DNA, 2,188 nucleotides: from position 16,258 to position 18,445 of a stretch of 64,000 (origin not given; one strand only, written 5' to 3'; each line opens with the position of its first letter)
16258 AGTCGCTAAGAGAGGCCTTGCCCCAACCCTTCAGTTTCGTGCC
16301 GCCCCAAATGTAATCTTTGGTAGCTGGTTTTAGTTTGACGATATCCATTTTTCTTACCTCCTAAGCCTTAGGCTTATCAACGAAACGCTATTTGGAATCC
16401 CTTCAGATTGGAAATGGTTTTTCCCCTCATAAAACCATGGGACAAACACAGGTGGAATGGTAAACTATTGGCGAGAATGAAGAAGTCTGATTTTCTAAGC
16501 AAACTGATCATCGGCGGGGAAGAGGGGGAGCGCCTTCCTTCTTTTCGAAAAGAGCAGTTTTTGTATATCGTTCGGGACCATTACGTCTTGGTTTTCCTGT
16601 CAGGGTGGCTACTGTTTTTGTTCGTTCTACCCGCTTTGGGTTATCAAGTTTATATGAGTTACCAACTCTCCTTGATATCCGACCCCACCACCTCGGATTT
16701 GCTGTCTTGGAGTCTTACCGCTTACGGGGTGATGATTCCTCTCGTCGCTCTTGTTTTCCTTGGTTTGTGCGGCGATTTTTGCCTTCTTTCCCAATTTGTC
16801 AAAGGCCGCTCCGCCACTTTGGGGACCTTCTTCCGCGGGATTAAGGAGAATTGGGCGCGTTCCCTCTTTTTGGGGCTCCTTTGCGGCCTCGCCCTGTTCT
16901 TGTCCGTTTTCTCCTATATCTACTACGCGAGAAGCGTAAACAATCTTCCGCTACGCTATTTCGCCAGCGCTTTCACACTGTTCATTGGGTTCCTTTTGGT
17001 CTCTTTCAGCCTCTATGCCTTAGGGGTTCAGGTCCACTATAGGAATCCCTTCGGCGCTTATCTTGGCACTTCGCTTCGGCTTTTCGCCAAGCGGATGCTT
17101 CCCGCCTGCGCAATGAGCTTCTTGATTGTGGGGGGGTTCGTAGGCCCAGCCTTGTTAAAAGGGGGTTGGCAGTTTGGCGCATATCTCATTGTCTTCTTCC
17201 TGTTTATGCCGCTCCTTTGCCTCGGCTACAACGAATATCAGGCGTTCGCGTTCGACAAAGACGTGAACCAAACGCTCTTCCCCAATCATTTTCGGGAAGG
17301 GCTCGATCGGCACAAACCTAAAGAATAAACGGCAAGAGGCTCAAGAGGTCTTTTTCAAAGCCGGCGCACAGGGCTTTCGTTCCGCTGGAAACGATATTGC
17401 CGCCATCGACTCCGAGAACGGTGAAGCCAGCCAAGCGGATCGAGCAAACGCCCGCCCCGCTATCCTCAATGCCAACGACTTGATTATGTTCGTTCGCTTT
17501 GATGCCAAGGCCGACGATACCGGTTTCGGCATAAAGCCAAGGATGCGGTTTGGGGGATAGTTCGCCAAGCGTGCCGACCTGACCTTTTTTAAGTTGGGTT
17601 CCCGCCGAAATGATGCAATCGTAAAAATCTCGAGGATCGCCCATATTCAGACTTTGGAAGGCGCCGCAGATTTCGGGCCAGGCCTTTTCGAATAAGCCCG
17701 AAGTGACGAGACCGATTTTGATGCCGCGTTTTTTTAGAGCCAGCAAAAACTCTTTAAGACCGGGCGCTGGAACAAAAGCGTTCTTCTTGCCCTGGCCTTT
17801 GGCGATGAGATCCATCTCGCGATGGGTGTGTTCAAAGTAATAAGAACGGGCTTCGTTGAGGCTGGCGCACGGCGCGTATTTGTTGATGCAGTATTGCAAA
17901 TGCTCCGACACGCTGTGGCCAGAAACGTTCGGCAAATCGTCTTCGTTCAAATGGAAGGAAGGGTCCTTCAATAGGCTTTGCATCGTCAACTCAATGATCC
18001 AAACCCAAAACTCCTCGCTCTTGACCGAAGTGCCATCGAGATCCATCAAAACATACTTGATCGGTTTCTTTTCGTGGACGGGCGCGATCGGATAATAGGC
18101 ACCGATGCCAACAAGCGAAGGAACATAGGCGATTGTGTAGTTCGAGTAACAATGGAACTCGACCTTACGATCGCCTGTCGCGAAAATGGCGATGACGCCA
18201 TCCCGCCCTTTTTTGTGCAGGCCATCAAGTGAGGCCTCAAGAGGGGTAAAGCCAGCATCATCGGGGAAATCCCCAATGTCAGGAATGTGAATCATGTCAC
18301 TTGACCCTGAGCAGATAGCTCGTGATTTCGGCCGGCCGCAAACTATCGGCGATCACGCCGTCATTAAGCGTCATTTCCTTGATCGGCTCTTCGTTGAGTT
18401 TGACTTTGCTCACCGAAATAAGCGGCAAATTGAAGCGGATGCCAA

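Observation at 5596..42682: A 37-kb glycan-utilisation supercluster combining mannose catabolism with furanosidase-type families and no recognisable endo-enzyme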

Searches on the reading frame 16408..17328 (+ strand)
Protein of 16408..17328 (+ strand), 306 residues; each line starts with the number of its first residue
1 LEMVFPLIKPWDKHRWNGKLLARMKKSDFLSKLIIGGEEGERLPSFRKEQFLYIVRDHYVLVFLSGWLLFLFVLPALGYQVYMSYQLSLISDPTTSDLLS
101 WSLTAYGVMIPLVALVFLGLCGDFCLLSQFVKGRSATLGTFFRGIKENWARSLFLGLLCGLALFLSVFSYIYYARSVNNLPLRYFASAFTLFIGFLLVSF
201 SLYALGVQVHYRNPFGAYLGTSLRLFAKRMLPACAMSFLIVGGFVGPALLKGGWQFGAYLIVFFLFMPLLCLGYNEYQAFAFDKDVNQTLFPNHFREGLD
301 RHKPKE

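Call 3: search_protein_families(library=pfam, proteins=[window:16408-17328:+], max_evalue=0.01)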
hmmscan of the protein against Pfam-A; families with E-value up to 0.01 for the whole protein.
window:16408-17328:+ (306 aa): 0 families

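Call 25: search_protein_families(library=ncbifam, proteins=[window:16408-17328:+], max_evalue=0.01)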
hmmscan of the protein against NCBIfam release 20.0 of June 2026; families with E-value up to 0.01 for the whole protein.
window:16408-17328:+ (306 aa): 1 family
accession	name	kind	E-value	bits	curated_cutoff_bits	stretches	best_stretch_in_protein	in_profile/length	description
NF052431.1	MusI_fam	subfamily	5.9e-05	23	160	1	135-270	54-187/194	MusI family membrane protein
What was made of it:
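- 16408..17328 (+): Multi-pass membrane protein of unknown role. It has a weak MusI-like hit and is conserved beside these ABC loci. NCBIfam MusI_fam E 6e-5 (call 25).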

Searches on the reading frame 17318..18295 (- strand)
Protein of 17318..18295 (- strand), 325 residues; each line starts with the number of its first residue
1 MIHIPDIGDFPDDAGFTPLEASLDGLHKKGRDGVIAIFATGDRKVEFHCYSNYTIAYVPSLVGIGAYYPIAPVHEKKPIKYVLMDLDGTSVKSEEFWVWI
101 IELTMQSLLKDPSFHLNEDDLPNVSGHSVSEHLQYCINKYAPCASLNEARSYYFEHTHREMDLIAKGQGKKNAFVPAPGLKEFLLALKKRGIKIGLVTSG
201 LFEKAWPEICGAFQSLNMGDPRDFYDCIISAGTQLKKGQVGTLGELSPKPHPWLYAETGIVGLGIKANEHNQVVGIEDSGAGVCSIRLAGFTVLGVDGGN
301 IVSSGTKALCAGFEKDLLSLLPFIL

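Call 3: search_protein_families(library=pfam, proteins=[window:17318-18295:-], max_evalue=0.01)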
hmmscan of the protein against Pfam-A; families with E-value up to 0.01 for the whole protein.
window:17318-18295:- (325 aa): 2 families
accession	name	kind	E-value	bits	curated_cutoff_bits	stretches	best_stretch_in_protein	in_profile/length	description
PF13419.12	HAD_2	-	1.8e-09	38.4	23.8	1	82-207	1-111/178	Haloacid dehalogenase-like hydrolase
PF00702.32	Hydrolase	-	8.8e-07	29.9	26.4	1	79-283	1-184/191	haloacid dehalogenase-like hydrolase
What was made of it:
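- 17318..18295 (-): HAD-IA (beta-phosphoglucomutase-like) hydrolase with a 75-aa N-terminal extension; the conserved partner of GH38. Pfam HAD_2 (call 3).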

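Call 25: search_protein_families(library=ncbifam, proteins=[window:17318-18295:-], max_evalue=0.01)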
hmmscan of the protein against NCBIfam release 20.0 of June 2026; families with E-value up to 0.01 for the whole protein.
window:17318-18295:- (325 aa): 6 families
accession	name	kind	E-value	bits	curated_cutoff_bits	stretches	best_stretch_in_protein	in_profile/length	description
TIGR02253.1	CTE7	subfamily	9.6e-07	28.8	169.75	1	79-231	2-143/221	TIGR02253 family HAD-type hydrolase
TIGR02009.1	PGMB-YQAB-SF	subfamily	2e-06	28.2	153.35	1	80-296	2-186/186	beta-phosphoglucomutase family hydrolase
TIGR01990.1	bPGM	equivalog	5.6e-06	26.4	189.4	1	80-296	2-186/187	beta-phosphoglucomutase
NF008087.0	PRK10826.1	equivalog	0.00014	21.5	191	1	76-289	4-184/222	hexitol phosphatase HxpB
TIGR01509.1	HAD-SF-IA-v3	subfamily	0.00031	20.9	29.4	0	247-296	109-154/154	HAD-IA family hydrolase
NF009804.0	PRK13288.1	equivalog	0.00044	19.8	218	1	79-202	3-109/215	pyrophosphatase PpaX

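Call 27: find_homologous_proteins(query=window:17318-18295:-, max_evalue=1e-10)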
Query window:17318-18295:- (325 aa): 4967 proteins with E <= 1e-10 among 7207 candidates; the best 120 are listed.
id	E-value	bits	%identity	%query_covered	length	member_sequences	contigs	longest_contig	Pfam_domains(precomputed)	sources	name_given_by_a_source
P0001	1.0e-202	691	91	100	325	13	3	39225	PF13419.13,PF00702.33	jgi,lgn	jgi:beta-phosphoglucomutase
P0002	2.2e-148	512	71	96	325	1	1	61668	PF13419.13,PF00702.33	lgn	-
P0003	1.2e-140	486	65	100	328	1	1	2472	PF13419.13,PF00702.33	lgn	-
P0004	4.4e-140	485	66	99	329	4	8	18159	PF13419.13,PF00702.33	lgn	-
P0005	1.4e-139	483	67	99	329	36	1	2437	PF13419.13,PF00702.33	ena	-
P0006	2.1e-138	479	65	98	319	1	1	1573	PF13419.13,PF00702.33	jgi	jgi:beta-phosphoglucomutase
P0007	2.3e-138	479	65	99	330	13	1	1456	PF13419.13,PF00702.33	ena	-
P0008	3.5e-138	478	65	100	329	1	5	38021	PF13419.13,PF00702.33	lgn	-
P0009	4.9e-138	478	64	99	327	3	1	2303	PF13419.13,PF00702.33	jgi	-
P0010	8.0e-138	477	66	99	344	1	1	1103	PF13419.13,PF00702.33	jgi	-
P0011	9.2e-138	477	65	100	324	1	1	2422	PF13419.13,PF00702.33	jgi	jgi:beta-phosphoglucomutase-like phosphatase (HAD superfamily)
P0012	1.0e-137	477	64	100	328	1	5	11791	PF13419.13,PF00702.33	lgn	-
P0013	1.3e-137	477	68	95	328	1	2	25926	PF13419.13,PF00702.33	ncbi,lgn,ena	-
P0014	1.3e-137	476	66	99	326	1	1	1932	PF13419.13,PF00702.33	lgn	-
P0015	2.1e-137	476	63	100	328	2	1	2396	PF13419.13,PF00702.33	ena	-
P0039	5.2e-136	471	63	100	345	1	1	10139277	PF13419.13,PF00702.33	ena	-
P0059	6.0e-135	468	62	99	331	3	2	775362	PF13419.13,PF00702.33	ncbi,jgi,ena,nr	ncbi:MAG: HAD family phosphatase [Oscillospiraceae bacterium]|nr:HAD family phosphatase [Oscillospir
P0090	3.9e-134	465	63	98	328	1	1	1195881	PF13419.13,PF00702.33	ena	-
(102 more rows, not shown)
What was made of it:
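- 17318..18295 (-): About 5000 homologues at 60-70% identity across phyla (call 27).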

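Call 28: find_encoding_contigs(protein=P0059, flank=10000, max_places=2)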
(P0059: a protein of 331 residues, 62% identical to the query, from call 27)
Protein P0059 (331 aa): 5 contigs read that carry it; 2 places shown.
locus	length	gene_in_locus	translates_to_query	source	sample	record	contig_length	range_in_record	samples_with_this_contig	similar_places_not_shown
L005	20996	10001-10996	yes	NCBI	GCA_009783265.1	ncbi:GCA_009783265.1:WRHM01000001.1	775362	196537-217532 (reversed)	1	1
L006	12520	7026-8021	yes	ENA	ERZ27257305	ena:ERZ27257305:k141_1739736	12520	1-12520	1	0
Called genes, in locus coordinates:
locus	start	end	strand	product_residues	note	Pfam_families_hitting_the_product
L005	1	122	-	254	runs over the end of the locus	PF01066:CDP-OH_P_transf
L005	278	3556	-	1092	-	PF00580:UvrD-helicase, PF13245:AAA_19, PF13087:AAA_12 (faint), PF13361:UvrD_C, PF13538:UvrD_C_2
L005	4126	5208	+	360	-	PF00350:Dynamin_N (faint), PF03193:RsgA_GTPase, PF10662:PduV-EutP (faint), PF00005:ABC_tran (weak), PF01926:MMR_HSR1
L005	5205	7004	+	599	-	PF00664:ABC_membrane, PF00005:ABC_tran, PF02463:SMC_N (faint)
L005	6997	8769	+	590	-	PF00664:ABC_membrane (faint), PF00005:ABC_tran, PF02463:SMC_N (weak)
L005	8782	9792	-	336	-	PF01208:URO-D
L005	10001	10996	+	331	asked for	PF00702:Hydrolase (weak), PF13419:HAD_2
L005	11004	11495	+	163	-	-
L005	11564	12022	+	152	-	-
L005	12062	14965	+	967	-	PF01074:Glyco_hydro_38N, PF07748:Glyco_hydro_38C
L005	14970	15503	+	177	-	PF06414:Zeta_toxin (weak), PF13671:AAA_33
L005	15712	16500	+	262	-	PF01261:AP_endonuc_2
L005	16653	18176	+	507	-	PF02687:FtsX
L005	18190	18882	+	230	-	PF02463:SMC_N (weak), PF00005:ABC_tran, PF13304:AAA_21 (faint)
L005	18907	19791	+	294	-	PF00590:TP_methylase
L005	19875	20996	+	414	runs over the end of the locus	PF07136:DUF1385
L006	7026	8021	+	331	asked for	PF00702:Hydrolase (weak), PF13419:HAD_2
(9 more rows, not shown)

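Call 29: find_encoding_contigs(protein=P0039, flank=10000, max_places=2)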
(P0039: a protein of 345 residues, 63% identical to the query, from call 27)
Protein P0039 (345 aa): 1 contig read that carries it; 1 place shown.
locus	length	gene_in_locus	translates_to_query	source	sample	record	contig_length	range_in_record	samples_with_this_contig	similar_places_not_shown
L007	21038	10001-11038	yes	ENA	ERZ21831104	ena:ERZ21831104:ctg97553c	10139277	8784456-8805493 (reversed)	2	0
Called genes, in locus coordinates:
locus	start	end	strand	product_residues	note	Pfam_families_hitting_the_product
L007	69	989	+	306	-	PF00528:BPD_transp_1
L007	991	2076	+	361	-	PF00528:BPD_transp_1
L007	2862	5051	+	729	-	PF00862:GT-B_Sucrose_synth, PF13439:Glyco_transf_4, PF13579:Glyco_trans_4_4, PF00534:Glycos_transf_1, PF13692:Glyco_trans_1_4, PF05116:S6PP, PF08282:Hydrolase_3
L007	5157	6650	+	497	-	PF00251:Glyco_hydro_32N, PF04616:Glyco_hydro_43 (weak)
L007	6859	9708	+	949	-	PF01074:Glyco_hydro_38N, PF09261:Alpha-mann_mid, PF07748:Glyco_hydro_38C, PF17677:Glyco_hydro38C2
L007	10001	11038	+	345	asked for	PF00702:Hydrolase, PF13419:HAD_2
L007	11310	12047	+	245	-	PF13483:Lactamase_B_3, PF12706:Lactamase_B_2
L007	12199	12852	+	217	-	PF00485:PRK (weak)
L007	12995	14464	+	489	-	PF00128:Alpha-amylase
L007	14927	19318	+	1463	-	PF05729:NACHT, PF13646:HEAT_2, PF01602:Adaptin_N, PF13646:HEAT_2, PF13646:HEAT_2, PF13646:HEAT_2, PF13646:HEAT_2, PF13646:HEAT_2, +26 more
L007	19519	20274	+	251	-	PF02353:CMAS (weak), PF13489:Methyltransf_23, PF01209:Ubie_methyltran (faint), PF08241:Methyltransf_11, PF08242:Methyltransf_12, PF13649:Methyltransf_25, PF13847:Methyltransf_31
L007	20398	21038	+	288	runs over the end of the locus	PF02653:BPD_transp_2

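Call 30: find_encoding_contigs(protein=P0090, flank=10000, max_places=2)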
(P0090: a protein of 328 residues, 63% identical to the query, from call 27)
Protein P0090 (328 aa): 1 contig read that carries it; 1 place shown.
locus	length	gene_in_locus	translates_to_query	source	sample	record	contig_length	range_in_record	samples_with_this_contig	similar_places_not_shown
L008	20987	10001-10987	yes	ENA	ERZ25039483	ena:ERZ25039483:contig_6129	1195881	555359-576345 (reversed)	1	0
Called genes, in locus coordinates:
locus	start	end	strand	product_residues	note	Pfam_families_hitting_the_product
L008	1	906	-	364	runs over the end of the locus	PF14486:DUF4432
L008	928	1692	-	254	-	PF00392:GntR (faint), PF01022:HTH_5 (weak), PF08220:HTH_DeoR, PF08279:HTH_11, PF09012:FeoC (weak), PF13412:HTH_24 (weak), PF19187:HTH_PafC (weak), PF00455:DeoRC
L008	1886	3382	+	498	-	PF22422:MGH1-like_GH, PF03200:Glyco_hydro_63, PF01204:Trehalase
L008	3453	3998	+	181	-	PF13563:2_5_RNA_ligase2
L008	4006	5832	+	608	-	PF22422:MGH1-like_GH, PF01204:Trehalase, PF03200:Glyco_hydro_63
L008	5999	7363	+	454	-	PF04055:Radical_SAM, PF13186:SPASM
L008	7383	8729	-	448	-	PF00884:Sulfatase, PF01663:Phosphodiest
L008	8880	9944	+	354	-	PF01208:URO-D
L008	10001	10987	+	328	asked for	PF00702:Hydrolase, PF13419:HAD_2 (weak)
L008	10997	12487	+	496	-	PF00884:Sulfatase, PF01663:Phosphodiest, PF16347:SGSH_C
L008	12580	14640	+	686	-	PF02449:Glyco_hydro_42, PF08532:Glyco_hydro_42M, PF08533:Glyco_hydro_42C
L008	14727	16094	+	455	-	PF00884:Sulfatase, PF01663:Phosphodiest, PF02995:DUF229 (weak), PF16347:SGSH_C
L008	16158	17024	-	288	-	PF13367:PrsW-protease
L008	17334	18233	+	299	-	-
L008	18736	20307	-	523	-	PF00933:Glyco_hydro_3, PF01915:Glyco_hydro_3_C, PF14310:Fn3-like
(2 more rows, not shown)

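Call 58: search_solved_structures(query=window:17318-18295:-, max_evalue=0.01)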
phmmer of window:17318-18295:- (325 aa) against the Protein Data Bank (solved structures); distinct sequences matched with E-value up to 0.01: 0.
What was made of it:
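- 17318..18295 (-): No PDB relative (call 58).
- Tried and rejected: HAD against PDB sequences: no hit (call 58).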
